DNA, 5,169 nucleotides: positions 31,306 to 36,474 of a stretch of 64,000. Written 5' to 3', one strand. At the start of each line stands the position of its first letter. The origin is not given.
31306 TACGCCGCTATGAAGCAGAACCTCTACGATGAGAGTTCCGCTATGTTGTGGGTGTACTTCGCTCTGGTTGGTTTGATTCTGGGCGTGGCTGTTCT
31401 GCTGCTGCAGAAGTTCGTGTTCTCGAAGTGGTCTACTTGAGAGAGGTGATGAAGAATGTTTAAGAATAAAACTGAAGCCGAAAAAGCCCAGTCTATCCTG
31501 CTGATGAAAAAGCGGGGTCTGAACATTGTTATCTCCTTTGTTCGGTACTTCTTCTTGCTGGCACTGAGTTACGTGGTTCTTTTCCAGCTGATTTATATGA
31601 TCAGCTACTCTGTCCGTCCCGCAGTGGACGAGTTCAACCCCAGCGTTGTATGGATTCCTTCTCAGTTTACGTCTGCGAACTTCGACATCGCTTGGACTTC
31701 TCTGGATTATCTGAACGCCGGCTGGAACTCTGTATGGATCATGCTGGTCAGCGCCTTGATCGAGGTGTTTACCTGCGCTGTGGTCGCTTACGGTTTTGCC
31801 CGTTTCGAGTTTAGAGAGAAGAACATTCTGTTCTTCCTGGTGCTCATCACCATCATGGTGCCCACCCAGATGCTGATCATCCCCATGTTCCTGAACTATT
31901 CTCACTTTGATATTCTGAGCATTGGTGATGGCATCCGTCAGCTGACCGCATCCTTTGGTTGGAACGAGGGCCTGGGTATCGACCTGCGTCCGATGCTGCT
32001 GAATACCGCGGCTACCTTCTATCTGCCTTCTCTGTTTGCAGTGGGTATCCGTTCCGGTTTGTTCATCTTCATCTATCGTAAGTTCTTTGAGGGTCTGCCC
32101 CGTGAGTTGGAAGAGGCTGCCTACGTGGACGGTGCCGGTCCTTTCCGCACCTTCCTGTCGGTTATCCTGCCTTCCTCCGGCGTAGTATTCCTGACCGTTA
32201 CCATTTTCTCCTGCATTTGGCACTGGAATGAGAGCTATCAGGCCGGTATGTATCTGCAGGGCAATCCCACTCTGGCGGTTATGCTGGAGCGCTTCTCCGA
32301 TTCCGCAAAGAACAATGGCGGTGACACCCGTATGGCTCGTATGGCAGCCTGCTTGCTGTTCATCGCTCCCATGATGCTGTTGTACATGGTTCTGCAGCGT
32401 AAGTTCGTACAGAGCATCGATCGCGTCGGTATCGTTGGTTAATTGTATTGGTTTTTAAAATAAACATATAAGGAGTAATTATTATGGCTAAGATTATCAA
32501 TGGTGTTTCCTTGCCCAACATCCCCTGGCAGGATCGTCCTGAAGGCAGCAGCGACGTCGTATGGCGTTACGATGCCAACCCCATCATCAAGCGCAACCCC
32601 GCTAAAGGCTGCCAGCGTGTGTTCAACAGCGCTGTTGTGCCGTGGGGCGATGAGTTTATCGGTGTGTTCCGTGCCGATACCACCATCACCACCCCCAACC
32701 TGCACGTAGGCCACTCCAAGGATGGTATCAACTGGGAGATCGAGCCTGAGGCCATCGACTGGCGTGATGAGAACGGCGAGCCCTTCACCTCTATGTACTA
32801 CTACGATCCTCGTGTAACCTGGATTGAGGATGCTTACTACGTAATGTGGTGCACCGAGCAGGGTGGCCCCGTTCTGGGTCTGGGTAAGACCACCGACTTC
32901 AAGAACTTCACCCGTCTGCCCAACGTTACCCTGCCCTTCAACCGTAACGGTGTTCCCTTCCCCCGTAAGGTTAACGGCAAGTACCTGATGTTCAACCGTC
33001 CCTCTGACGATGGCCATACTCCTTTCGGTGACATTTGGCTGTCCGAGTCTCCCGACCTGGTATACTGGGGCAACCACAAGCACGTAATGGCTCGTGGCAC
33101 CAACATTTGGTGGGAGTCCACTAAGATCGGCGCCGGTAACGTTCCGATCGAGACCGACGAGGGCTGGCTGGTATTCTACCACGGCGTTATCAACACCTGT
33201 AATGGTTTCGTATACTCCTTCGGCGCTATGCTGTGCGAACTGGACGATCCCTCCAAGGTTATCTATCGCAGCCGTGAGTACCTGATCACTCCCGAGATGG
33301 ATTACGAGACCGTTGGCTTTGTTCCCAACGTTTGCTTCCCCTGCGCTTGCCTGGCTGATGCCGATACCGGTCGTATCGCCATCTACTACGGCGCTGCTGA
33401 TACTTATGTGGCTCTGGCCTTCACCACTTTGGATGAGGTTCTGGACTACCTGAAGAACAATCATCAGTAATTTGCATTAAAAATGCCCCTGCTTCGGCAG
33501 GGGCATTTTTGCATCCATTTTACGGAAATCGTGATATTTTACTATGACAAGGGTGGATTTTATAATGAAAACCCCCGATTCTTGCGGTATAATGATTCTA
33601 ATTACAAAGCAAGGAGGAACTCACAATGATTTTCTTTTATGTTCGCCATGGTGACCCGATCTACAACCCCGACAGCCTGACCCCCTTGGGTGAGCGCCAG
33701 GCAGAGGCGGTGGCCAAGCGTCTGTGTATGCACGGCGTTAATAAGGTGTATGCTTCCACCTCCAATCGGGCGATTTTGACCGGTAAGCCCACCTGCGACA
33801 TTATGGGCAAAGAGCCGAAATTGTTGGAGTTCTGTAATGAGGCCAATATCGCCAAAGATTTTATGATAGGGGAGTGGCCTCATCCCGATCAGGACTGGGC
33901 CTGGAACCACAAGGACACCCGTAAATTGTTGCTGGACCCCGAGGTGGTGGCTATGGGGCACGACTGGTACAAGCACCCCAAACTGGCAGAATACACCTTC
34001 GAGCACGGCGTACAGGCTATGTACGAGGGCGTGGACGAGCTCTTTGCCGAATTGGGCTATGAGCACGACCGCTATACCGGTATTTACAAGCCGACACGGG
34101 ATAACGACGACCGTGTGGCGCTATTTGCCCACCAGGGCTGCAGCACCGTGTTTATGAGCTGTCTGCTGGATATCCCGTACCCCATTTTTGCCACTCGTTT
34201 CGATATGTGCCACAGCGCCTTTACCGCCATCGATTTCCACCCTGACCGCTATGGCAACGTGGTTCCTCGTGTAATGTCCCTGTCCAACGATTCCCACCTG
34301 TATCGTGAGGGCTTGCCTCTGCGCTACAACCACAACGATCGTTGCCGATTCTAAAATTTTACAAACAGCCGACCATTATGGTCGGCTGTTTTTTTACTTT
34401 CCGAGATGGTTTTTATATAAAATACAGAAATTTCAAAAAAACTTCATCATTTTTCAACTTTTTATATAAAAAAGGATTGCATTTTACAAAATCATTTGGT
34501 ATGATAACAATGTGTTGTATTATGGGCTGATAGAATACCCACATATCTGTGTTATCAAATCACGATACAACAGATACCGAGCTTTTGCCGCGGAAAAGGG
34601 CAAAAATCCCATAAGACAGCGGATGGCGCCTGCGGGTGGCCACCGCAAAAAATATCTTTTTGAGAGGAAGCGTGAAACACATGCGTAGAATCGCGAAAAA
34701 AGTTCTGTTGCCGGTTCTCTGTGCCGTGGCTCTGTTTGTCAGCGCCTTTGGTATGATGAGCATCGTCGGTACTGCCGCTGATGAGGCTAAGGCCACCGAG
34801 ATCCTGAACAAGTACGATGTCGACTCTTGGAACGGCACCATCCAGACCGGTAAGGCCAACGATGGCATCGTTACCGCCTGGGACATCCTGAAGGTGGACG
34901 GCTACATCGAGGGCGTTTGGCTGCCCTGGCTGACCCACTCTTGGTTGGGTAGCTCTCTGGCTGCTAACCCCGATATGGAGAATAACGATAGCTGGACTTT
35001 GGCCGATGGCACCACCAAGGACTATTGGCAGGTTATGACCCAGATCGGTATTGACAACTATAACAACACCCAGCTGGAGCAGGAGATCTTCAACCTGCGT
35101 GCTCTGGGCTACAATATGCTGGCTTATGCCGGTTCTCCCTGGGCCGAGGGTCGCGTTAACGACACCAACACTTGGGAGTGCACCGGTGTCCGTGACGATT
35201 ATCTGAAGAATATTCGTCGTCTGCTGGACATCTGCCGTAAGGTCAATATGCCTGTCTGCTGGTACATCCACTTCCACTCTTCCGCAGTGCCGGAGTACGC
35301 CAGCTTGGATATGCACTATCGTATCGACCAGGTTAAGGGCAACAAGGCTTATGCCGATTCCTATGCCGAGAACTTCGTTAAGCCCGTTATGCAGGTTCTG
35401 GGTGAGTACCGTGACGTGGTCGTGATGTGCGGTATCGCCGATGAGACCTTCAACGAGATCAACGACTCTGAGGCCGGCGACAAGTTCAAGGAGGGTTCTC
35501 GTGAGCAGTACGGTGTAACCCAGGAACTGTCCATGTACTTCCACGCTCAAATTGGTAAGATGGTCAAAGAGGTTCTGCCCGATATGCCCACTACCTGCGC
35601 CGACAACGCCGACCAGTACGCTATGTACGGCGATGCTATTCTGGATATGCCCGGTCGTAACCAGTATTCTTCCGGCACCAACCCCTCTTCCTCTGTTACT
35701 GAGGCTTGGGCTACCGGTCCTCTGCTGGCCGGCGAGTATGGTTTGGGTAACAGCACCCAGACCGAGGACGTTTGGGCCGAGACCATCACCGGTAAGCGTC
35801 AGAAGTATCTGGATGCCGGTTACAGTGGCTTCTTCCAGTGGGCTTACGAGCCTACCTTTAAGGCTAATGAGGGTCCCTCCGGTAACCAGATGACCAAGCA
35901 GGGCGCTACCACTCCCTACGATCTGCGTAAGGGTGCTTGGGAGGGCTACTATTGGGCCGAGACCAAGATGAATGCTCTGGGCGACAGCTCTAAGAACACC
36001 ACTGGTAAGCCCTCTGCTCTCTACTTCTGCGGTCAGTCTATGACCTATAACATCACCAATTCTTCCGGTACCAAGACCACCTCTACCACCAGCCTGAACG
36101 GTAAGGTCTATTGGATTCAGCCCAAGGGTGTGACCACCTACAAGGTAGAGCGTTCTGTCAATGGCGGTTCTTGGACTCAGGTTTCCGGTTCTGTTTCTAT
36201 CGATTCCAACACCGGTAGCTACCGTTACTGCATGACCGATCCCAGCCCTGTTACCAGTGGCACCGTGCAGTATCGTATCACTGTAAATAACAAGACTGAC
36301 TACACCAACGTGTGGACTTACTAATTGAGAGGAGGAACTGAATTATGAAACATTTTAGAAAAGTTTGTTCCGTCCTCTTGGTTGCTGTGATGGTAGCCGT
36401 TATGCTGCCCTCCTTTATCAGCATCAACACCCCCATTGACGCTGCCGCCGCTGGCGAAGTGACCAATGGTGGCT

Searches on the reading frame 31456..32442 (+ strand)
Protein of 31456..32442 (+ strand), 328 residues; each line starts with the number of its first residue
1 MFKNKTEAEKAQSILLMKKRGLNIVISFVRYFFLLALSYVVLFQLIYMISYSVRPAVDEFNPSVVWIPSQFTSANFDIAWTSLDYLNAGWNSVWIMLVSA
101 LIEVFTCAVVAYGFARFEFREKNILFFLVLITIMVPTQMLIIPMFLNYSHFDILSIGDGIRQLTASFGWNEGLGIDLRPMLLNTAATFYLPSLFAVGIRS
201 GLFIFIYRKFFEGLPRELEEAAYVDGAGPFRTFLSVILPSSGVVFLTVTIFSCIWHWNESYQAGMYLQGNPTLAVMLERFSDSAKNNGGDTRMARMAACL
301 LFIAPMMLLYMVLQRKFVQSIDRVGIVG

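Call 27: search_protein_families(library=pfam, proteins=[window:31456-32442:+], max_evalue=0.001)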
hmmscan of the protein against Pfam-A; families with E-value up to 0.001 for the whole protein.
window:31456-32442:+ (328 aa): 1 family
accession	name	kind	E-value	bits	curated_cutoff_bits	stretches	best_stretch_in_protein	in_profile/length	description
PF00528.27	BPD_transp_1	-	1.9e-14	54.2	26.4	1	115-321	10-182/184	Binding-protein-dependent transport system inner membrane component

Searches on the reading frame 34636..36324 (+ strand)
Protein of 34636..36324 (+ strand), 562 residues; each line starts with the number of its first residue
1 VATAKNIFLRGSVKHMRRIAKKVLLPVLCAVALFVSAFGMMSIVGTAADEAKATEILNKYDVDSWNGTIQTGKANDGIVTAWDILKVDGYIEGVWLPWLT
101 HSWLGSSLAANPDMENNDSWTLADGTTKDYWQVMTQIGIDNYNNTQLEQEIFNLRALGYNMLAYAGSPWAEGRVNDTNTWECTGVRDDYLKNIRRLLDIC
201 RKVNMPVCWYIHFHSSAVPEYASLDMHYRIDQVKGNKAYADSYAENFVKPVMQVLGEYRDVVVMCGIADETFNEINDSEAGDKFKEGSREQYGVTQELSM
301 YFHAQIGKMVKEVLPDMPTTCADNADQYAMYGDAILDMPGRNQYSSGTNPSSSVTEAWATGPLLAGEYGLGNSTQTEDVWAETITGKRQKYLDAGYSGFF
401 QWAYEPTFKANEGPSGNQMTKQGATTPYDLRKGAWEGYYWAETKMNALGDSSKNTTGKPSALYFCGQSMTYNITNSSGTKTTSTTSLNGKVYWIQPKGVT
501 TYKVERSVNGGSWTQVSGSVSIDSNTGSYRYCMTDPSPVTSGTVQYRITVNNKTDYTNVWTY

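Call 17: search_protein_families(library=pfam, proteins=[window:34636-36324:+], max_evalue=0.001)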
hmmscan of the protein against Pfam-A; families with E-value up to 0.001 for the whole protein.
window:34636-36324:+ (562 aa): 0 families

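Call 52: search_solved_structures(query=window:34636-36324:+, max_evalue=0.01)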
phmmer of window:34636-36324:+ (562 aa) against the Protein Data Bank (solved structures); distinct sequences matched with E-value up to 0.01: 0.
